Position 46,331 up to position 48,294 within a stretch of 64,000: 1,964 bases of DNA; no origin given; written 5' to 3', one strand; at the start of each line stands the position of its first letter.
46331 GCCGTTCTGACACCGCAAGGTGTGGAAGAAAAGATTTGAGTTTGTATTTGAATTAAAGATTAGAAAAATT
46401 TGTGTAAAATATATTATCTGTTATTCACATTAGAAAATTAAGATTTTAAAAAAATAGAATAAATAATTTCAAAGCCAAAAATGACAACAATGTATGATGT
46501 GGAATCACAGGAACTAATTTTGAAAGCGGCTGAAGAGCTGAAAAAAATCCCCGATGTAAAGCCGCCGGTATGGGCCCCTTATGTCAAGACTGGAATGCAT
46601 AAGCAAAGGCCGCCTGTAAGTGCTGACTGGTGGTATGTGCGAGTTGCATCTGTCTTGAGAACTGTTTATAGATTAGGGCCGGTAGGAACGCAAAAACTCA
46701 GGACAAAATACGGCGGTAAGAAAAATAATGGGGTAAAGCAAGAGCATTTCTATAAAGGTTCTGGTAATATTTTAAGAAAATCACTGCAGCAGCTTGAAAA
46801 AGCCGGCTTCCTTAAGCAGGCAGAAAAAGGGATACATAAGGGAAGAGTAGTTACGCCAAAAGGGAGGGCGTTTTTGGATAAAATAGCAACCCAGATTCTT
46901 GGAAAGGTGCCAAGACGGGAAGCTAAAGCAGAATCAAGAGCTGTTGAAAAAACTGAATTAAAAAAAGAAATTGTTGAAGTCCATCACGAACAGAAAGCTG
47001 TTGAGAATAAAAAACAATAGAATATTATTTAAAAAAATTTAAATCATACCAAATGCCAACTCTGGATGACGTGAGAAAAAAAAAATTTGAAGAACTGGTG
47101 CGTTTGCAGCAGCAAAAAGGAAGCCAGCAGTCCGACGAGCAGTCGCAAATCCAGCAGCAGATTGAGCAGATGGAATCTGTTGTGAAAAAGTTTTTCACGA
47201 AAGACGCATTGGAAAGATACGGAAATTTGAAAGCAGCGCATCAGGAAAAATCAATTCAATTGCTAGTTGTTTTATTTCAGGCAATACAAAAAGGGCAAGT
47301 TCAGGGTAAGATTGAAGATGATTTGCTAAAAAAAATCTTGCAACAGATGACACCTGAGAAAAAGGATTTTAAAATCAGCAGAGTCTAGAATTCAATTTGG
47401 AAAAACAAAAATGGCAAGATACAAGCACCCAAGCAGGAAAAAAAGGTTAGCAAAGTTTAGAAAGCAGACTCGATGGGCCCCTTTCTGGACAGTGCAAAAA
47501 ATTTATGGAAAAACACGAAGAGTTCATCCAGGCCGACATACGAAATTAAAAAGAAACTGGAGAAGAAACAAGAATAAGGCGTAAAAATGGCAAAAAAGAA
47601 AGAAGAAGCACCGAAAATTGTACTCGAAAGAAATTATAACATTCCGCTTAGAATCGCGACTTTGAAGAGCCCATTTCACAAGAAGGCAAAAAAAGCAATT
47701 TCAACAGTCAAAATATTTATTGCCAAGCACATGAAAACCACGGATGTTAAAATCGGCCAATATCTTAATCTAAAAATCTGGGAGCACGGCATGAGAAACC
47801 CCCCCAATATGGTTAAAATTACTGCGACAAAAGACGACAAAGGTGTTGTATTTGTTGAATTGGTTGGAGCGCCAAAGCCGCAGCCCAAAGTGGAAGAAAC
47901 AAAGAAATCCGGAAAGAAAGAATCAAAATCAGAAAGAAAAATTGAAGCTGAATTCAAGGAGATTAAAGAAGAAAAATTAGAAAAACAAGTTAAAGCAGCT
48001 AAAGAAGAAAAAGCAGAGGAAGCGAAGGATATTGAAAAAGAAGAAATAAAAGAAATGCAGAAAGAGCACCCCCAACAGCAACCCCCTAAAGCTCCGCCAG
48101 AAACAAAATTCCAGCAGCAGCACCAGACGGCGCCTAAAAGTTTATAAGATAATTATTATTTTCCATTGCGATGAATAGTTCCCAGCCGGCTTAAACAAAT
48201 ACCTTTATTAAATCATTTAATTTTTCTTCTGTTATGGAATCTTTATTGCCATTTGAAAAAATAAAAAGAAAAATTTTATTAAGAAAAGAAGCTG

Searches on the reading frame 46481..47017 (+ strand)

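Call 82: search_protein_families(library=pfam, proteins=[window:46481-47017:+], max_evalue=0.001)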
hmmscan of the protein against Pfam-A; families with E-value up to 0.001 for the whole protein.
window:46481-47017:+ (179 aa): 1 family
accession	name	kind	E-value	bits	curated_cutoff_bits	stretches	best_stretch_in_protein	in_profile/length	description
PF01090.25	Ribosomal_S19e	-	6.8e-52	175.3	29.4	1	3-140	1-135/137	Ribosomal protein S19e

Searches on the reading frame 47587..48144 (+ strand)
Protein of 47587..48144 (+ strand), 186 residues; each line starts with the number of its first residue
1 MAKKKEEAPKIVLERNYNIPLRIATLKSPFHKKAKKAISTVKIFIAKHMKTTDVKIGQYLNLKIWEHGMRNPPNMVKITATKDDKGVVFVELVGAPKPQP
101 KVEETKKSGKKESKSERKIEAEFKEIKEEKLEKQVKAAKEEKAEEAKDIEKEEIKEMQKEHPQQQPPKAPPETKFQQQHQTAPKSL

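Call 82: search_protein_families(library=pfam, proteins=[window:47587-48144:+], max_evalue=0.001)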
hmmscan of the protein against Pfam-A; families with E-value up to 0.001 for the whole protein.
window:47587-48144:+ (186 aa): 1 family
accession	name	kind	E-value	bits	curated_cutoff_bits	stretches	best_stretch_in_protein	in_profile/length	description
PF01198.24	Ribosomal_L31e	-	1.5e-14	54.4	25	1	14-79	4-69/82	Ribosomal protein L31e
